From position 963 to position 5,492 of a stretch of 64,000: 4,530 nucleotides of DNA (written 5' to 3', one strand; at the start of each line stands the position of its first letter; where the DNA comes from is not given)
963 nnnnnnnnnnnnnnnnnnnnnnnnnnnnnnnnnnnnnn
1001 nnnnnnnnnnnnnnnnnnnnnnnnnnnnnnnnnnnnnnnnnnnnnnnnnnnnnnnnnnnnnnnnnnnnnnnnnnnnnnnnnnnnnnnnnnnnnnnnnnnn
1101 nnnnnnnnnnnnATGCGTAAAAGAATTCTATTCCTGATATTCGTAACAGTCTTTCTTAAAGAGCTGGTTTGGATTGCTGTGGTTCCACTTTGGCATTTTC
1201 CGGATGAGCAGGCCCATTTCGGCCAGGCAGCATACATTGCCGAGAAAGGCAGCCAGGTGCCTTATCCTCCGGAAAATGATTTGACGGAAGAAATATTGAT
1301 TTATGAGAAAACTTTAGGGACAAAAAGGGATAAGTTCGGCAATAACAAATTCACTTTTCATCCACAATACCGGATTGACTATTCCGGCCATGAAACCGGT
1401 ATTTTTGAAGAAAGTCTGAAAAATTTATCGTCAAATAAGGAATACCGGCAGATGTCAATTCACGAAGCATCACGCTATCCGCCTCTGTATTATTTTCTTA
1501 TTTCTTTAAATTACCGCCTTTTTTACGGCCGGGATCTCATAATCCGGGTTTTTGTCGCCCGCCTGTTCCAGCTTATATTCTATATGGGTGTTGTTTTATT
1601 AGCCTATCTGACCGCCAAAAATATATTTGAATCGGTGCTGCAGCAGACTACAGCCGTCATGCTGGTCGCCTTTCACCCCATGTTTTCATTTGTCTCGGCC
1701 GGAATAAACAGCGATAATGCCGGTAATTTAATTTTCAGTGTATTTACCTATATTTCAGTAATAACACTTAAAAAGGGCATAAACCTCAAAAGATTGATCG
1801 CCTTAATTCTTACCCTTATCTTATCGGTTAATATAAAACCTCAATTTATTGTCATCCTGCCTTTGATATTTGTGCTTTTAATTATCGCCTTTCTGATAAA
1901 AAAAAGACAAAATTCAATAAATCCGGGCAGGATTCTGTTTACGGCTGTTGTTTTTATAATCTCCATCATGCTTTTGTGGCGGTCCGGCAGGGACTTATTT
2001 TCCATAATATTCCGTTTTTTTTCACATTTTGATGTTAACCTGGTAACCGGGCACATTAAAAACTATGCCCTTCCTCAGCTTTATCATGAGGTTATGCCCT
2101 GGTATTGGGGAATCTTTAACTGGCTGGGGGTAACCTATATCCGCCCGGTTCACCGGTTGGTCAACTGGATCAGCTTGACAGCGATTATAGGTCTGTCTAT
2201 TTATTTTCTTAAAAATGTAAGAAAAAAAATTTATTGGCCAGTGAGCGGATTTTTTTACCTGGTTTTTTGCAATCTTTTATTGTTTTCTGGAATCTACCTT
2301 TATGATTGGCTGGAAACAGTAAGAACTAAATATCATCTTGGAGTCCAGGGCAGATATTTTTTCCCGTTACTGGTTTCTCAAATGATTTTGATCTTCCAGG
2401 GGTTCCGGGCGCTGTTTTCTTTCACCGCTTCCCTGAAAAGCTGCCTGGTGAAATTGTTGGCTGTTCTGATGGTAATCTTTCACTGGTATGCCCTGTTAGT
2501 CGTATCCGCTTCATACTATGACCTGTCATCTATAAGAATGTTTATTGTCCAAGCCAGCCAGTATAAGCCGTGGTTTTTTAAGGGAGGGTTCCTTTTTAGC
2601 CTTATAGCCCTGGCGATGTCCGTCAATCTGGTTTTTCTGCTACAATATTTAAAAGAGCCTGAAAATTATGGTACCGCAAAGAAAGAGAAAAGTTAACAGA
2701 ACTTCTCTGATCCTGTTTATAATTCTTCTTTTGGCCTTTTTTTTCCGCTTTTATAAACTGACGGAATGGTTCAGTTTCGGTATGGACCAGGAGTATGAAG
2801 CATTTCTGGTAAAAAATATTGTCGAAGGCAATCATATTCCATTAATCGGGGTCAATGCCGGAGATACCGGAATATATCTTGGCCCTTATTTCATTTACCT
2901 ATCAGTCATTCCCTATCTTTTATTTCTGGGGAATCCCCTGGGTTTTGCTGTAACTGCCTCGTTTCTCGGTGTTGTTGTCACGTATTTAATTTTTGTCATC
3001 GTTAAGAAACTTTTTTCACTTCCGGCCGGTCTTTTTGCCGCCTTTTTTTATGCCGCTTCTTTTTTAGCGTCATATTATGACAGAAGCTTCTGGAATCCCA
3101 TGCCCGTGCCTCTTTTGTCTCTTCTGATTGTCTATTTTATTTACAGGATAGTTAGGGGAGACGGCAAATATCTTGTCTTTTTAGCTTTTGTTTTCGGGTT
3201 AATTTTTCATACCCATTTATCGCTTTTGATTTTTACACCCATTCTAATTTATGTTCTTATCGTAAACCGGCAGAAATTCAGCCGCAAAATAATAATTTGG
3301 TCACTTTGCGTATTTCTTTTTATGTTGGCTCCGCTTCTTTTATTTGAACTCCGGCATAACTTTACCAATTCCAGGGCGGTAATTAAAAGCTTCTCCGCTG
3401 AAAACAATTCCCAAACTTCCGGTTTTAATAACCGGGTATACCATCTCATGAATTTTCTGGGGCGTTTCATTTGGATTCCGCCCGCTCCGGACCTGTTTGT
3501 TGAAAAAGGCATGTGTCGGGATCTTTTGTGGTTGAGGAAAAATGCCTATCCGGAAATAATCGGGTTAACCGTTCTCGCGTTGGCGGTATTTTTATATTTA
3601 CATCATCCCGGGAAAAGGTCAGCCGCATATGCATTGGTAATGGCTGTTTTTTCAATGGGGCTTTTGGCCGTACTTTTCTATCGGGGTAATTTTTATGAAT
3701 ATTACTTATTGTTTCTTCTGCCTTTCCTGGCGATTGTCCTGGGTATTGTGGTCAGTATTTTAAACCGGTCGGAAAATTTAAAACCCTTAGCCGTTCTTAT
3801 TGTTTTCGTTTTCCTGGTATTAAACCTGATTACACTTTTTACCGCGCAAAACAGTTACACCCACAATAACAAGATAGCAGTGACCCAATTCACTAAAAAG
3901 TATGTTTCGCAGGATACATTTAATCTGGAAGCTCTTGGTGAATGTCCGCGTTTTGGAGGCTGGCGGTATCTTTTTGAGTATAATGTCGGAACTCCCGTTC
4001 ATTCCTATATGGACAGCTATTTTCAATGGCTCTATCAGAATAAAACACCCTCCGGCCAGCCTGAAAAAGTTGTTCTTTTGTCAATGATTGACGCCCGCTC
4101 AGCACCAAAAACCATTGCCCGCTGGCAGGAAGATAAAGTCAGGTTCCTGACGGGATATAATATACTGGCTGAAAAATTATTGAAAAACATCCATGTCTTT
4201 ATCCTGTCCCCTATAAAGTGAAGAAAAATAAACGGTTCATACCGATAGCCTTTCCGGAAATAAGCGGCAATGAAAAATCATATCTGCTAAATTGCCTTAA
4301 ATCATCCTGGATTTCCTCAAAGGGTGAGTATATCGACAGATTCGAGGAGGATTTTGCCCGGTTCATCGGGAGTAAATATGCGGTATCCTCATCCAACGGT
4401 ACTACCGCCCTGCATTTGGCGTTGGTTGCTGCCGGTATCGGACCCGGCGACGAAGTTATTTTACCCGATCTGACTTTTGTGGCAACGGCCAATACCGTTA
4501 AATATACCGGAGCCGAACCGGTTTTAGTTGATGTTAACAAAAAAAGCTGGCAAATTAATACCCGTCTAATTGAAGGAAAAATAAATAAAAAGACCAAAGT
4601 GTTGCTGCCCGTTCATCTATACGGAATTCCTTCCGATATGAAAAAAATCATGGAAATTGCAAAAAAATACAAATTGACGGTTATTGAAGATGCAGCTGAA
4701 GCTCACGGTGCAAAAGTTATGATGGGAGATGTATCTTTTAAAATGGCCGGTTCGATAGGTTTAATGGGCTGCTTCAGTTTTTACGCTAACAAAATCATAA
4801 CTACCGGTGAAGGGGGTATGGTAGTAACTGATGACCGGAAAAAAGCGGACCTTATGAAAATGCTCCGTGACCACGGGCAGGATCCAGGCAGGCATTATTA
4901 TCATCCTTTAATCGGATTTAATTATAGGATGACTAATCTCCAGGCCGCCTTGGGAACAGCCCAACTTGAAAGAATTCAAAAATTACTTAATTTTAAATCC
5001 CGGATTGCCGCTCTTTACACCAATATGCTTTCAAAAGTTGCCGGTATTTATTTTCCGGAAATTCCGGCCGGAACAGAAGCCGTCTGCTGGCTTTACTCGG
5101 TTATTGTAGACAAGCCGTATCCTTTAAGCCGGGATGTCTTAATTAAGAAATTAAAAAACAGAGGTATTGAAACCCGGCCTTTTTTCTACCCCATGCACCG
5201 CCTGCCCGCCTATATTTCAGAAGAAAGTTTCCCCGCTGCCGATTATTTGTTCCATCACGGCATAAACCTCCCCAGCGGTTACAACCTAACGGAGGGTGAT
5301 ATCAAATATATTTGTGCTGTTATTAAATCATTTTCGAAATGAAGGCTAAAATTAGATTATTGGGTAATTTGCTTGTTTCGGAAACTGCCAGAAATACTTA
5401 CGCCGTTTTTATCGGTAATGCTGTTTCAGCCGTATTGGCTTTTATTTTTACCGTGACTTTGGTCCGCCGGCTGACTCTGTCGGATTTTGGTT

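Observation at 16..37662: ~37-kb co-directional mega-locus for a complex, methylated, amino-sugar-containing glycoconjugate (33 genes)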

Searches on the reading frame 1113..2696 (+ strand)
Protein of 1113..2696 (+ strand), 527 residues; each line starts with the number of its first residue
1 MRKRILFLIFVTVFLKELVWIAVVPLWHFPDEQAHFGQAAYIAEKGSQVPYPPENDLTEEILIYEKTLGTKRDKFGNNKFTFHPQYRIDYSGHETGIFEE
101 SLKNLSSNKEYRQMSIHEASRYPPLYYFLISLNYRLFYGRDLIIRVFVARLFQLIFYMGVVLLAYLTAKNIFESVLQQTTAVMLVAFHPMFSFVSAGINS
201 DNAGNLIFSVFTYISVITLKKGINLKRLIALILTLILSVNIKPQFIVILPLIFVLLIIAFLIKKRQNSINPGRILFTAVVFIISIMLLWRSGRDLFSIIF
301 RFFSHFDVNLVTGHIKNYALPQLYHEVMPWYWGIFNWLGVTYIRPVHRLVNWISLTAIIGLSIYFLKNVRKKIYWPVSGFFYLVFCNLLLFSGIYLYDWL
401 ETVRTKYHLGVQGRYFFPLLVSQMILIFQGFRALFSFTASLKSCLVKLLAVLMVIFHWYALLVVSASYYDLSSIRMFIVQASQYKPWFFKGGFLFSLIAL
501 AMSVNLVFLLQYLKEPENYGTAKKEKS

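Call 4: search_protein_families(library=pfam, proteins=[window:1113-2696:+], max_evalue=0.01)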
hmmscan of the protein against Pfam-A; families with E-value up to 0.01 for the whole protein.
window:1113-2696:+ (527 aa): 1 family
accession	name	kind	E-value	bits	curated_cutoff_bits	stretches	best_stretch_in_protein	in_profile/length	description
PF09913.15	DUF2142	-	3.4e-19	69.4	30.1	1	18-421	5-393/395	Predicted membrane protein (DUF2142)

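Call 72: search_protein_families(library=ncbifam, proteins=[L133:12581-14029:+, L133:11622-12548:+], max_evalue=1e-10)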
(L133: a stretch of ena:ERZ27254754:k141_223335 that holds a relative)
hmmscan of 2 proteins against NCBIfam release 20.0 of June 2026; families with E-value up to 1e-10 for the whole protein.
L133:12581-14029:+ (482 aa): 11 families
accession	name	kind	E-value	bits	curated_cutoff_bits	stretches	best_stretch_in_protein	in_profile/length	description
NF005548.0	PRK07208.1-4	equivalog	4e-129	431.4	389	1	1-464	9-473/488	hypothetical protein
NF005546.0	PRK07208.1-2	equivalog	2.4e-97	326.7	418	2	74-463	115-526/527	hypothetical protein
NF005545.0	PRK07208.1-1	equivalog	2.9e-93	313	451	1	1-461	13-482/504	hypothetical protein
NF005547.0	PRK07208.1-3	equivalog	5.2e-78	262.8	380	1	1-443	10-445/465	hypothetical protein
NF005549.0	PRK07208.1-5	equivalog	6.1e-77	259.3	587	1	71-462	113-534/534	hypothetical protein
NF005560.0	PRK07233.1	equivalog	6.4e-41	140.6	252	1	2-442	7-430/435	hypothetical protein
NF058655.1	CrtID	equivalog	1.3e-17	63.8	640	1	1-68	4-70/478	bifunctional phytoene desaturase/3,4-desaturase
TIGR02734.1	crtI_fam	subfamily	1.6e-17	63.4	238.1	1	2-59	5-61/504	phytoene desaturase family protein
TIGR00031.1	UDP-GALP_mutase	equivalog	2.7e-17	62.8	303.75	1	1-165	7-172/378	UDP-galactopyranose mutase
NF045637.1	carotdesatCrtDProt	equivalog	6.9e-14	51.2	580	0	1-48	4-51/485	1-hydroxycarotenoid 3,4-desaturase CrtD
TIGR03467.1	HpnE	equivalog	4.4e-12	46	283.05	1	2-79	5-83/430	hydroxysqualene dehydroxylase HpnE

L133:11622-12548:+ (308 aa): 18 families
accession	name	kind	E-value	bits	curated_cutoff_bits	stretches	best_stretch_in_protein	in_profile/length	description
TIGR01179.1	galE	equivalog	5.6e-50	170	262.3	1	2-293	1-314/332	UDP-glucose 4-epimerase GalE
TIGR01181.1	dTDP_gluc_dehyt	equivalog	1.5e-46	159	365.1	1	2-306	1-313/321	dTDP-glucose 4,6-dehydratase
TIGR04180.1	EDH_00030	hypoth_equivalog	4.7e-35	121.1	475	1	3-291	1-296/297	NAD-dependent 4,6-dehydratase LegB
NF011728.1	PRK15181.1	equivalog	4e-33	114.9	760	1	3-227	18-250/348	Vi polysaccharide biosynthesis UDP-N-acetylglucosaminuronic acid C-4 epimerase TviC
NF007956.0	PRK10675.1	subfamily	1e-32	113.6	394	1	1-298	1-323/338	UDP-glucose 4-epimerase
TIGR02197.1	heptose_epim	equivalog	5.7e-29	101.3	274.6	1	3-260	1-267/316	ADP-glyceromanno-heptose 6-epimerase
NF007490.0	PRK10084.1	subfamily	4.2e-28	98.3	649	2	1-107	1-114/361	dTDP-glucose 4,6-dehydratase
NF007582.0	PRK10217.1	equivalog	3.4e-25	88.9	698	1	2-253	3-268/355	dTDP-glucose 4,6-dehydratase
NF008360.0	PRK11150.1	equivalog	8.2e-21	74.5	452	1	112-258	111-258/310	ADP-glyceromanno-heptose 6-epimerase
TIGR02622.1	CDP_4_6_dhtase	equivalog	2.4e-19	69.7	278.45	1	2-161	6-172/352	CDP-glucose 4,6-dehydratase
NF047922.1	GDPFucSynFcl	equivalog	1.9e-18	66.9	500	1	28-304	17-301/308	GDP-L-fucose synthase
NF043036.1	ErythonDh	equivalog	3e-14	52.9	325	1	1-172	1-178/321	D-erythronate dehydrogenase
TIGR01214.1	rmlD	equivalog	6.2e-14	51.8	224.05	1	3-177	2-154/285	dTDP-4-dehydrorhamnose reductase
TIGR01472.1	gmd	equivalog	1.3e-13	50.9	415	1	30-163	42-175/342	GDP-mannose 4,6-dehydratase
TIGR03589.1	PseB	equivalog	1.8e-11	43.6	407.75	0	2-238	6-227/324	UDP-N-acetylglucosamine 4,6-dehydratase (inverting)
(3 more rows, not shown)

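Call 74: search_protein_families(library=pfam, proteins=[L133:2330-3151:+, L133:6427-8397:+, L133:18287-19426:+, L133:14789-16444:+, L133:2-634:+], max_evalue=0.01)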
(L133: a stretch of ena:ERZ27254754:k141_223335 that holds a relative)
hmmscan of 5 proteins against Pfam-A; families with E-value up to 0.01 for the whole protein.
L133:2330-3151:+ (273 aa): 0 families

L133:6427-8397:+ (656 aa): 0 families

L133:18287-19426:+ (379 aa): 1 family
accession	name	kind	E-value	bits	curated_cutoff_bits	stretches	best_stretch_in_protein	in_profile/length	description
PF04188.19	Mannosyl_trans2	-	0.00011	22.1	22.4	1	35-187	41-203/443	Mannosyltransferase (PIG-V)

L133:14789-16444:+ (551 aa): 1 family
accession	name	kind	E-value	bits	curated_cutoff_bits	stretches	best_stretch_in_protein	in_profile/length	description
PF09586.16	YfhO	-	9.8e-07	28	28.5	1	458-517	762-820/835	Bacterial membrane protein YfhO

L133:2-634:+ (210 aa): 1 family
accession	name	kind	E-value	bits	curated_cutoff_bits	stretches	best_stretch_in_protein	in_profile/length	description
PF00155.27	Aminotran_1_2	-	1e-21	78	19.7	1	1-192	157-359/361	Aminotransferase class I and II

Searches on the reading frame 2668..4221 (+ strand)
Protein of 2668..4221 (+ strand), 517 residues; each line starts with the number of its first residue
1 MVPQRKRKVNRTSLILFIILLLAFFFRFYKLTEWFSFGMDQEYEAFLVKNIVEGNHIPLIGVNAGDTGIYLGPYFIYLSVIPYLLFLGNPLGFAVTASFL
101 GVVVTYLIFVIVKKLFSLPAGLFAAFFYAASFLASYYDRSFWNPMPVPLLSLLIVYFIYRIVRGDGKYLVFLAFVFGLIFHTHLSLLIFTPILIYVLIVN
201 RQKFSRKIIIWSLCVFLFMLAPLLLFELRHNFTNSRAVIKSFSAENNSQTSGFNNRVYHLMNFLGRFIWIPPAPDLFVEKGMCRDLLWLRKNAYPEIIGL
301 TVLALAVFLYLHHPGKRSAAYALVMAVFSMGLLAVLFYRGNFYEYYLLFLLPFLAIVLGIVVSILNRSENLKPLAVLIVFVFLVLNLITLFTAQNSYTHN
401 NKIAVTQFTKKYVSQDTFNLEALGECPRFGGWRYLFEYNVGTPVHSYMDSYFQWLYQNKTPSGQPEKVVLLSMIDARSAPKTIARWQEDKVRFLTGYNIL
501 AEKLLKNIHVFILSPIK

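Call 4: search_protein_families(library=pfam, proteins=[window:2668-4221:+], max_evalue=0.01)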
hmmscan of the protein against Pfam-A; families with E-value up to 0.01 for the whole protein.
window:2668-4221:+ (517 aa): 2 families
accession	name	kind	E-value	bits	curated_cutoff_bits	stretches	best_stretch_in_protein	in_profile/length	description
PF13231.12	PMT_2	-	3e-09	37.7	26.1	1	77-225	8-159/160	Dolichyl-phosphate-mannose-protein mannosyltransferase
PF06197.19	DUF998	-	0.0021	18.2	30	1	297-397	48-157/184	Protein of unknown function (DUF998)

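Call 72: search_protein_families(library=ncbifam, proteins=[L133:12581-14029:+, L133:11622-12548:+], max_evalue=1e-10)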
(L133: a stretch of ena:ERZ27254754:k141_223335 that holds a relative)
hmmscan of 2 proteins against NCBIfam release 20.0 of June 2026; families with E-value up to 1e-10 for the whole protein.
L133:12581-14029:+ (482 aa): 11 families
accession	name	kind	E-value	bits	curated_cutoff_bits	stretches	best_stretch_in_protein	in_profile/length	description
NF005548.0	PRK07208.1-4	equivalog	4e-129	431.4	389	1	1-464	9-473/488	hypothetical protein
NF005546.0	PRK07208.1-2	equivalog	2.4e-97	326.7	418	2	74-463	115-526/527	hypothetical protein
NF005545.0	PRK07208.1-1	equivalog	2.9e-93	313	451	1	1-461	13-482/504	hypothetical protein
NF005547.0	PRK07208.1-3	equivalog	5.2e-78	262.8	380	1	1-443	10-445/465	hypothetical protein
NF005549.0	PRK07208.1-5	equivalog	6.1e-77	259.3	587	1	71-462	113-534/534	hypothetical protein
NF005560.0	PRK07233.1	equivalog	6.4e-41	140.6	252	1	2-442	7-430/435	hypothetical protein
NF058655.1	CrtID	equivalog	1.3e-17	63.8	640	1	1-68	4-70/478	bifunctional phytoene desaturase/3,4-desaturase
TIGR02734.1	crtI_fam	subfamily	1.6e-17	63.4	238.1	1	2-59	5-61/504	phytoene desaturase family protein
TIGR00031.1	UDP-GALP_mutase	equivalog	2.7e-17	62.8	303.75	1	1-165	7-172/378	UDP-galactopyranose mutase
NF045637.1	carotdesatCrtDProt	equivalog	6.9e-14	51.2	580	0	1-48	4-51/485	1-hydroxycarotenoid 3,4-desaturase CrtD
TIGR03467.1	HpnE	equivalog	4.4e-12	46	283.05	1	2-79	5-83/430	hydroxysqualene dehydroxylase HpnE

L133:11622-12548:+ (308 aa): 18 families
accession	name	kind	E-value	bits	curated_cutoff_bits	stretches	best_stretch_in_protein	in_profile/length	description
TIGR01179.1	galE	equivalog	5.6e-50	170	262.3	1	2-293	1-314/332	UDP-glucose 4-epimerase GalE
TIGR01181.1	dTDP_gluc_dehyt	equivalog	1.5e-46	159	365.1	1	2-306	1-313/321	dTDP-glucose 4,6-dehydratase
TIGR04180.1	EDH_00030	hypoth_equivalog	4.7e-35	121.1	475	1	3-291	1-296/297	NAD-dependent 4,6-dehydratase LegB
NF011728.1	PRK15181.1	equivalog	4e-33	114.9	760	1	3-227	18-250/348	Vi polysaccharide biosynthesis UDP-N-acetylglucosaminuronic acid C-4 epimerase TviC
NF007956.0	PRK10675.1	subfamily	1e-32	113.6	394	1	1-298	1-323/338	UDP-glucose 4-epimerase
TIGR02197.1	heptose_epim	equivalog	5.7e-29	101.3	274.6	1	3-260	1-267/316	ADP-glyceromanno-heptose 6-epimerase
NF007490.0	PRK10084.1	subfamily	4.2e-28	98.3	649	2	1-107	1-114/361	dTDP-glucose 4,6-dehydratase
NF007582.0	PRK10217.1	equivalog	3.4e-25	88.9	698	1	2-253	3-268/355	dTDP-glucose 4,6-dehydratase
NF008360.0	PRK11150.1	equivalog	8.2e-21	74.5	452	1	112-258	111-258/310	ADP-glyceromanno-heptose 6-epimerase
TIGR02622.1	CDP_4_6_dhtase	equivalog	2.4e-19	69.7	278.45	1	2-161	6-172/352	CDP-glucose 4,6-dehydratase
NF047922.1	GDPFucSynFcl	equivalog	1.9e-18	66.9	500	1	28-304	17-301/308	GDP-L-fucose synthase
NF043036.1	ErythonDh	equivalog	3e-14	52.9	325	1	1-172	1-178/321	D-erythronate dehydrogenase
TIGR01214.1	rmlD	equivalog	6.2e-14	51.8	224.05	1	3-177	2-154/285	dTDP-4-dehydrorhamnose reductase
TIGR01472.1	gmd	equivalog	1.3e-13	50.9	415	1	30-163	42-175/342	GDP-mannose 4,6-dehydratase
TIGR03589.1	PseB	equivalog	1.8e-11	43.6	407.75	0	2-238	6-227/324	UDP-N-acetylglucosamine 4,6-dehydratase (inverting)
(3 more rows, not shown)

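Call 74: search_protein_families(library=pfam, proteins=[L133:2330-3151:+, L133:6427-8397:+, L133:18287-19426:+, L133:14789-16444:+, L133:2-634:+], max_evalue=0.01)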
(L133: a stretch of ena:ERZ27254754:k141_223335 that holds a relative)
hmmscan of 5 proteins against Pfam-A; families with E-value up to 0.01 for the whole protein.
L133:2330-3151:+ (273 aa): 0 families

L133:6427-8397:+ (656 aa): 0 families

L133:18287-19426:+ (379 aa): 1 family
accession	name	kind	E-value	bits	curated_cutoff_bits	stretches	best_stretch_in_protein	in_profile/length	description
PF04188.19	Mannosyl_trans2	-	0.00011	22.1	22.4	1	35-187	41-203/443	Mannosyltransferase (PIG-V)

L133:14789-16444:+ (551 aa): 1 family
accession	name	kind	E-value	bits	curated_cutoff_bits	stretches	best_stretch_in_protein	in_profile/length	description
PF09586.16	YfhO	-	9.8e-07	28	28.5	1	458-517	762-820/835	Bacterial membrane protein YfhO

L133:2-634:+ (210 aa): 1 family
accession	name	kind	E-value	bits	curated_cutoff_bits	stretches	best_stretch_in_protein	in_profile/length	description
PF00155.27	Aminotran_1_2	-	1e-21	78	19.7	1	1-192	157-359/361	Aminotransferase class I and II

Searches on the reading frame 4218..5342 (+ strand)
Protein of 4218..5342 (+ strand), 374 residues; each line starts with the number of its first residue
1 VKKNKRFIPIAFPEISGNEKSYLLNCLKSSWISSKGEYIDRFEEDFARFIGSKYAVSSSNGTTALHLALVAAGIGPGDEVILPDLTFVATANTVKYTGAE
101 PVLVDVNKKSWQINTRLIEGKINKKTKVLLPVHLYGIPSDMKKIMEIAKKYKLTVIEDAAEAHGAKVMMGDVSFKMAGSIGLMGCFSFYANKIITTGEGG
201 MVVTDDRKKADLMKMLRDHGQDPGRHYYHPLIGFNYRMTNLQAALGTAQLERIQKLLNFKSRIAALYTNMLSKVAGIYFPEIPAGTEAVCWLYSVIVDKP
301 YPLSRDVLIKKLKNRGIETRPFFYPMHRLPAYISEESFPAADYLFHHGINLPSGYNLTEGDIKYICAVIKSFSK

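Call 4: search_protein_families(library=pfam, proteins=[window:4218-5342:+], max_evalue=0.01)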
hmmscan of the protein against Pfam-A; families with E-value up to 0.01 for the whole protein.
window:4218-5342:+ (374 aa): 5 families
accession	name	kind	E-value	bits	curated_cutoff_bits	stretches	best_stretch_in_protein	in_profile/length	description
PF01041.23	DegT_DnrJ_EryC1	-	6.7e-115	384.6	19.8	1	15-369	3-359/360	DegT/DnrJ/EryC1/StrS aminotransferase family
PF00155.27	Aminotran_1_2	-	1.5e-10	41.2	19.7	1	38-159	43-186/361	Aminotransferase class I and II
PF00266.25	Aminotran_5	-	2.3e-06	27.3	21.5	1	39-164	45-181/371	Aminotransferase class-V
PF01053.26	Cys_Met_Meta_PP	-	0.00039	19.5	27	1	41-160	56-175/381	Cys/Met metabolism PLP-dependent enzyme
PF01212.27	Beta_elim_lyase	-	0.0056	16.5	27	0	40-207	35-214/288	Beta-eliminating lyase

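Call 12: search_protein_families(library=ncbifam, proteins=[window:4218-5342:+], max_evalue=0.01)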
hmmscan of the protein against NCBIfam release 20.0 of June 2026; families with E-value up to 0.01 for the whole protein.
window:4218-5342:+ (374 aa): 31 families (the best 25 are shown)
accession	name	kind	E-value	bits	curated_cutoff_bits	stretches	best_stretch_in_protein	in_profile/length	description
TIGR04181.1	NHT_00031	hypoth_equivalog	2.8e-110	368.6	420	1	8-354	1-359/359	LegC family aminotransferase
TIGR03588.1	PseC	equivalog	7.4e-84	281.8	423.5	1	8-370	2-377/380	UDP-4-amino-4,6-dideoxy-N-acetyl-beta-L-altrosamine transaminase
NF008658.2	PRK11658.1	equivalog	2.7e-63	213.9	631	1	5-371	2-375/379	UDP-4-amino-4-deoxy-L-arabinose aminotransferase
NF008687.0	PRK11706.1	equivalog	2.2e-61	207.7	375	1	8-372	2-373/375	dTDP-4-amino-4,6-dideoxygalactose transaminase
TIGR04427.1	PLP_DesI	equivalog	3.7e-56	190.9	650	1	25-370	40-380/390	dTDP-4-dehydro-6-deoxyglucose aminotransferase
TIGR02379.1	ECA_wecE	subfamily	4.8e-55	186.9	434.85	1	7-371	1-373/376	dTDP-4-amino-4,6-dideoxy-D-glucose transaminase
NF011936.0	PRK15407.1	equivalog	8e-50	169.8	423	2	6-222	35-253/440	lipopolysaccharide biosynthesis protein RfbH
NF005816.0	PRK07682.1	equivalog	3.8e-08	32.4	620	1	61-160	99-204/390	aminotransferase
NF005817.0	PRK07683.1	equivalog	9.9e-08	31.1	575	1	62-148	99-190/387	aminotransferase A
NF004975.0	PRK06348.1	equivalog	2.4e-07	30.1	549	1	58-159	95-202/384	pyridoxal phosphate-dependent aminotransferase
NF041364.1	GntC_guanitoxin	equivalog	4.2e-07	29.2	415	1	63-159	70-174/356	guanitoxin biosynthesis PLP-dependent (S)-gamma-hydroxy-L-arginine cyclodehydratase GntC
NF006488.0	PRK08912.1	equivalog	6.5e-07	28.6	498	1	58-130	93-164/387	aminotransferase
NF006230.0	PRK08363.1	equivalog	3.9e-06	25.9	534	1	62-159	103-206/398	alanine aminotransferase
NF041091.1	asp_aminotase_Arch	equivalog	1.3e-05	24.2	550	1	56-158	91-199/376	aspartate aminotransferase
NF004770.0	PRK06108.1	subfamily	1.9e-05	23.6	422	1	52-130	97-175/396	pyridoxal phosphate-dependent aminotransferase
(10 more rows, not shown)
